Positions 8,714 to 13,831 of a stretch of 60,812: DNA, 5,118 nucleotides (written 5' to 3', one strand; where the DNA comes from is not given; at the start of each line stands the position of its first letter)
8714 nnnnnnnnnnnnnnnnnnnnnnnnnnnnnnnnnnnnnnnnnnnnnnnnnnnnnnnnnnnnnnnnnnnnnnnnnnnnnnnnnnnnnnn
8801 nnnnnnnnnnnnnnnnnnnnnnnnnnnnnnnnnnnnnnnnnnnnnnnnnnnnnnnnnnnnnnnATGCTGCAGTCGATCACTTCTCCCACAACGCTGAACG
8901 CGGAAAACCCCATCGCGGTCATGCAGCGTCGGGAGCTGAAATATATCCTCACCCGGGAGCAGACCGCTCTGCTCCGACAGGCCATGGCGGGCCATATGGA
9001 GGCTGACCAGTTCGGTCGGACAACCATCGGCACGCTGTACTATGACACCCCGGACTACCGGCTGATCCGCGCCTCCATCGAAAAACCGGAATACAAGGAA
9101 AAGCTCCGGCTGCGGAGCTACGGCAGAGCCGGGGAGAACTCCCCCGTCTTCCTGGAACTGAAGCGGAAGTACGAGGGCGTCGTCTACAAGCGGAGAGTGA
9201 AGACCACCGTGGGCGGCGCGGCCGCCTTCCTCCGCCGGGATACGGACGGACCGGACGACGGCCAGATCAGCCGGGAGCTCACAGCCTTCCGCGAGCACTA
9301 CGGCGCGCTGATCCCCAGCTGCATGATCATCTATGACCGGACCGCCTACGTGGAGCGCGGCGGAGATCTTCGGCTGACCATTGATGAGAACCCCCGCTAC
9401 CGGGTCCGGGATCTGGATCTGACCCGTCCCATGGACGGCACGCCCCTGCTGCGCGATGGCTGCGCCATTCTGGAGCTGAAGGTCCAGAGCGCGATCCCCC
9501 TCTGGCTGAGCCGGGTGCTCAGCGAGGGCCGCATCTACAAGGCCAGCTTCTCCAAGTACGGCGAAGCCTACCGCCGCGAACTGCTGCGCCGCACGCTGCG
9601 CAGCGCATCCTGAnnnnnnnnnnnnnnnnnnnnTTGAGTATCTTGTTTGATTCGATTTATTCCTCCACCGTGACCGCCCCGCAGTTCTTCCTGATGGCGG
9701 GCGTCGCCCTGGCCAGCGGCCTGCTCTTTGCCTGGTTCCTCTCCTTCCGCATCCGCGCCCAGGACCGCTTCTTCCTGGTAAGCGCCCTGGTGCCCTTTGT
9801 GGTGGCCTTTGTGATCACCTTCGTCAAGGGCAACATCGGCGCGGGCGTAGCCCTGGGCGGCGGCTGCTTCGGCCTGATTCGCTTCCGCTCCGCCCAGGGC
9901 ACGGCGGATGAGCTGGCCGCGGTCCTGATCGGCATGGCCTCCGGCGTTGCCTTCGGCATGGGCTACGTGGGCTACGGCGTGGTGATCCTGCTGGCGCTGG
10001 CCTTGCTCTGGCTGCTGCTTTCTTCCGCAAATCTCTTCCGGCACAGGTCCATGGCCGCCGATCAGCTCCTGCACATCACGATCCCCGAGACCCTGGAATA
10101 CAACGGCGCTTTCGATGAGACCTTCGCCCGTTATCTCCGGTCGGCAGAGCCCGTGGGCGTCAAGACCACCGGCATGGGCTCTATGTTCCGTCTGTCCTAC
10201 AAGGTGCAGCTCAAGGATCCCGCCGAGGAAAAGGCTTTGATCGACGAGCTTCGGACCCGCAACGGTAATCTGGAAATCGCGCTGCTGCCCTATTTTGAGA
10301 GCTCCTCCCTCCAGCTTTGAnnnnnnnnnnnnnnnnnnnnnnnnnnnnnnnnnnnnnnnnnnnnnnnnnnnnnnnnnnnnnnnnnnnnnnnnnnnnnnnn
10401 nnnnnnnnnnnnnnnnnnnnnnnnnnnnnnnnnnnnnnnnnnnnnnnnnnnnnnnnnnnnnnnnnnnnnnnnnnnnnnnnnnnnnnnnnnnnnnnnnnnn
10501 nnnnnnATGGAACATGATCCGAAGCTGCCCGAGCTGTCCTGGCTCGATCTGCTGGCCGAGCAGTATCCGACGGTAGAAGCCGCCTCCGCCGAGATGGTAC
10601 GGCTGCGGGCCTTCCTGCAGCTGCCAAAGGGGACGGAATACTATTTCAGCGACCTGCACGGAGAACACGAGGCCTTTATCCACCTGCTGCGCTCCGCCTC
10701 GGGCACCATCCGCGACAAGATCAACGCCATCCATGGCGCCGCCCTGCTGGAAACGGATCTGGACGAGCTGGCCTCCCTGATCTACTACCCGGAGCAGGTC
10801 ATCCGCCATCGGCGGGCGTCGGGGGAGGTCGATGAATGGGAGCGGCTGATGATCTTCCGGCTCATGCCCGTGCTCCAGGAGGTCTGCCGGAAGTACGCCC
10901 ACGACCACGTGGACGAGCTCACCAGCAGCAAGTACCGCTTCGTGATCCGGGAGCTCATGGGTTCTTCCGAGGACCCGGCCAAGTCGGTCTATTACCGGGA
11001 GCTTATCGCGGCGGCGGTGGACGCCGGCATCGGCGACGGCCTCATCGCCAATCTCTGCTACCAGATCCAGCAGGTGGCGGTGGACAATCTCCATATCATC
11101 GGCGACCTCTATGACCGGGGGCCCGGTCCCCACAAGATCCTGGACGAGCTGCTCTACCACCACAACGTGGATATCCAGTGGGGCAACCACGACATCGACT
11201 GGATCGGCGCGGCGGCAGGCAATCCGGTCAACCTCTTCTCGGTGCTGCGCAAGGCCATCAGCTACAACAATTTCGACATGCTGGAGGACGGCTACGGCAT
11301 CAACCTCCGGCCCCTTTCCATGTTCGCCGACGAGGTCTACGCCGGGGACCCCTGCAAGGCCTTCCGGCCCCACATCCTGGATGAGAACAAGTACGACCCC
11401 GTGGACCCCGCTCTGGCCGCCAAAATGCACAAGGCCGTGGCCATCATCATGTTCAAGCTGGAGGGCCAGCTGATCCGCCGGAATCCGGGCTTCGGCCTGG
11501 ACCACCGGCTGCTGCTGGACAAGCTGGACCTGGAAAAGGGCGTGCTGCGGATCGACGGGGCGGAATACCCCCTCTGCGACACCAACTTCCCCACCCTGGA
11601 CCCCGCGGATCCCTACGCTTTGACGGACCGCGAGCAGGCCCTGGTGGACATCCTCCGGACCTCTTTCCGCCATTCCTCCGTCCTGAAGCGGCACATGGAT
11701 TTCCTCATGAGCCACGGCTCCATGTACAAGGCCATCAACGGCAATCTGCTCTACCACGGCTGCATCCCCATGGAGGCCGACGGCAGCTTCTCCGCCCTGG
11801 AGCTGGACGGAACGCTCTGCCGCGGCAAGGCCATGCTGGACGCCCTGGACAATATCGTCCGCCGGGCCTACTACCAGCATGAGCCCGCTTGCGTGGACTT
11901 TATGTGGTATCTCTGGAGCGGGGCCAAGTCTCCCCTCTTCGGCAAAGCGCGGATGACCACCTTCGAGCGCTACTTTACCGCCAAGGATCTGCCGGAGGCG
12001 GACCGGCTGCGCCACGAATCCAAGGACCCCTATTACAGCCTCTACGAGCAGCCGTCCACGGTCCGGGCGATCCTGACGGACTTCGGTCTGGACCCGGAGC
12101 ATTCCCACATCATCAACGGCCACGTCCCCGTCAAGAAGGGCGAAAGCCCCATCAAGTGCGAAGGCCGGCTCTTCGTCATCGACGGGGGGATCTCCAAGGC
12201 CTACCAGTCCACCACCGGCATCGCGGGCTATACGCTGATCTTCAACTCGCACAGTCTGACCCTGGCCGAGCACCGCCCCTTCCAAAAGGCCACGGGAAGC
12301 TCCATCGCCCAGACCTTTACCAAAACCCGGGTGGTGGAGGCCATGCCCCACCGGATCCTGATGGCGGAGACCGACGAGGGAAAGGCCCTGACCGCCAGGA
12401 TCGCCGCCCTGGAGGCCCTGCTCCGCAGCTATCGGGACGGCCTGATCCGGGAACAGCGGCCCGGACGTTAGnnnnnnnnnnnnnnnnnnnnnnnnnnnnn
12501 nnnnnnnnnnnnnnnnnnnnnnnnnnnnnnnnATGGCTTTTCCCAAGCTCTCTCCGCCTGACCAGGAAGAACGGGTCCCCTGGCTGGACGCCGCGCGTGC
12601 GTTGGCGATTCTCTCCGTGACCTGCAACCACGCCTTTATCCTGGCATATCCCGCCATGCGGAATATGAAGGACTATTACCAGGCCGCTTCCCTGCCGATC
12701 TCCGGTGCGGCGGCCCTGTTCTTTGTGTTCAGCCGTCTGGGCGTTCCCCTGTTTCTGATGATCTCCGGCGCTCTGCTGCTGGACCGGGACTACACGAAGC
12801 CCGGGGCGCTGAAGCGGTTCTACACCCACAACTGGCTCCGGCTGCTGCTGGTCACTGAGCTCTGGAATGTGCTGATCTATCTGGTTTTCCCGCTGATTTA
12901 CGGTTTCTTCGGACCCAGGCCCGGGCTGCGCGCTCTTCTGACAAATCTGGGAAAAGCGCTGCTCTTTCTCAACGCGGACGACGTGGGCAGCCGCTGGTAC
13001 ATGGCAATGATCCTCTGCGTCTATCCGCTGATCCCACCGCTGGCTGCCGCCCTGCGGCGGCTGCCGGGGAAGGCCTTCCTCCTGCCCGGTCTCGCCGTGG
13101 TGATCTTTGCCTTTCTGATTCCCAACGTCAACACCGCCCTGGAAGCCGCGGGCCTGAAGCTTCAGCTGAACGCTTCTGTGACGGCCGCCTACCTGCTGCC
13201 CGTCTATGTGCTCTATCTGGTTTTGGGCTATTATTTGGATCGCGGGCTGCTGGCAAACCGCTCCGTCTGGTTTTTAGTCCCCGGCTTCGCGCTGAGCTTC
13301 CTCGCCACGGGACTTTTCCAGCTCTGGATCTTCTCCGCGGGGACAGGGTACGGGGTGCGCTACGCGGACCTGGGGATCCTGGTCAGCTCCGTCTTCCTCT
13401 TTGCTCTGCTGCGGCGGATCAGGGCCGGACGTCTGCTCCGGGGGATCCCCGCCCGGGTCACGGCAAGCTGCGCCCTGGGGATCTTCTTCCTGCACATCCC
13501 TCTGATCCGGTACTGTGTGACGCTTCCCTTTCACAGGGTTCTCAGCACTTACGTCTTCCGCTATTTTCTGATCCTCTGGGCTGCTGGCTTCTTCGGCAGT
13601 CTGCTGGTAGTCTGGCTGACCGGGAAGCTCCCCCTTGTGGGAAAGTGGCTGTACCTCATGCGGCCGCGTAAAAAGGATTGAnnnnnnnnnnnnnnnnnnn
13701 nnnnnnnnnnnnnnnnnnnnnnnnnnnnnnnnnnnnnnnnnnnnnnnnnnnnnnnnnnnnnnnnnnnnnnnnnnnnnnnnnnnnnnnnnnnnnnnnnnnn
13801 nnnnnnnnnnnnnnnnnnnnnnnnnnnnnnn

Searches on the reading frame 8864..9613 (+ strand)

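Call 81: search_protein_families(library=pfam, proteins=[window:8864-9613:+], max_evalue=0.00001)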
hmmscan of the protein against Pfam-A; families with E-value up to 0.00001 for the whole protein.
window:8864-9613:+ (249 aa): 1 family
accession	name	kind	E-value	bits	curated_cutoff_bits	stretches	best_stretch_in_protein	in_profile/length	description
PF09359.15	VTC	-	1.7e-39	136.2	23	1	21-236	1-231/235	VTC domain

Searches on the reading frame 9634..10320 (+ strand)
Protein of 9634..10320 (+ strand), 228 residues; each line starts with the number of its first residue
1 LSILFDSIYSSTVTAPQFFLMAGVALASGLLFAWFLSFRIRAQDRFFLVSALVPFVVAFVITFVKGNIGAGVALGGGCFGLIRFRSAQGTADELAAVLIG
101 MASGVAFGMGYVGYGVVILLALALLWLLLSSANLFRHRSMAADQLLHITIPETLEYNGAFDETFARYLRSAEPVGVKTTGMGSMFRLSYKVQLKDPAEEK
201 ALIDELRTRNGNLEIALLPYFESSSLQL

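Call 81: search_protein_families(library=pfam, proteins=[window:9634-10320:+], max_evalue=0.00001)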
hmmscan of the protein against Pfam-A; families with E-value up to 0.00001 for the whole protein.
window:9634-10320:+ (228 aa): 1 family
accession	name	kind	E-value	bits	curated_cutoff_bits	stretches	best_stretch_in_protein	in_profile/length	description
PF16316.10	DUF4956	-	8e-08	32.6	30.6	1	41-137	17-117/169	Domain of unknown function (DUF4956)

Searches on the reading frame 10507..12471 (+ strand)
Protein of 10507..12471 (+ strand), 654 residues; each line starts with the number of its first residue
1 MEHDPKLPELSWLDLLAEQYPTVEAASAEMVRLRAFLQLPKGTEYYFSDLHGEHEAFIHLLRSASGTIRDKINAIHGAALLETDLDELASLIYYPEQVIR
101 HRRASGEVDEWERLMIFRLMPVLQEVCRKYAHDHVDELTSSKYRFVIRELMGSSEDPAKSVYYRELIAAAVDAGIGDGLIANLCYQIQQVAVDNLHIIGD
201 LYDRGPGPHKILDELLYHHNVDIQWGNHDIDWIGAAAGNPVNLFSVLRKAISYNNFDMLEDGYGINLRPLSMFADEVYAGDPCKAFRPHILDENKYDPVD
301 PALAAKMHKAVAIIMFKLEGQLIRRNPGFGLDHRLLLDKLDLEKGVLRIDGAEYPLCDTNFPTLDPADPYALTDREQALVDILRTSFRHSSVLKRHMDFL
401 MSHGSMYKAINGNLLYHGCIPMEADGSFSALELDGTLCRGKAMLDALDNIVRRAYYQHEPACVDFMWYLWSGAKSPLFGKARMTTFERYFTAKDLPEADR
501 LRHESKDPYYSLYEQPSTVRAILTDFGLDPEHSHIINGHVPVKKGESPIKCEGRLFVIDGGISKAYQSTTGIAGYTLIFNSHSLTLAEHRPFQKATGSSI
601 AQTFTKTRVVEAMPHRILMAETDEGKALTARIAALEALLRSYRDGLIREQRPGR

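Call 81: search_protein_families(library=pfam, proteins=[window:10507-12471:+], max_evalue=0.00001)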
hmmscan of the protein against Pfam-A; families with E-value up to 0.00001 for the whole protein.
window:10507-12471:+ (654 aa): 1 family
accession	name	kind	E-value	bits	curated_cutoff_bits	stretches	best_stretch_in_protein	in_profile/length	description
PF06874.16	FBPase_2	-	1.5e-247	823.4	27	1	12-643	2-638/639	Firmicute fructose-1,6-bisphosphatase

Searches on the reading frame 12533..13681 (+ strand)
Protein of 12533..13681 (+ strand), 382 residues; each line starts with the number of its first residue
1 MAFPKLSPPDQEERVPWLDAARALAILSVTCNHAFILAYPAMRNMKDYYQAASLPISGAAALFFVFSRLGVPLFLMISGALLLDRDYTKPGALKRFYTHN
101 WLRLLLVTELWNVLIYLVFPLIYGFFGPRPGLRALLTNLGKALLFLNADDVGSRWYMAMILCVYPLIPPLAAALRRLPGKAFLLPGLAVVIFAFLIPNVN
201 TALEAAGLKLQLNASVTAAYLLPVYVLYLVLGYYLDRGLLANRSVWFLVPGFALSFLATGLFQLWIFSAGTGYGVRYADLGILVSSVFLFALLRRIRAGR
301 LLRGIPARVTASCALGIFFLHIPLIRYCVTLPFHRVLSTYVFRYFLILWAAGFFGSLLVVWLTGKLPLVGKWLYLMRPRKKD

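Call 81: search_protein_families(library=pfam, proteins=[window:12533-13681:+], max_evalue=0.00001)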
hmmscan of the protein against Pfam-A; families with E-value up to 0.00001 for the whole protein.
window:12533-13681:+ (382 aa): 1 family
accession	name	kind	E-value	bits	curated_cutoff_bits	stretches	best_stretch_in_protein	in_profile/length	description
PF01757.29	Acyl_transf_3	-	6.4e-26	91.6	31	1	16-363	2-324/326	Acyltransferase domain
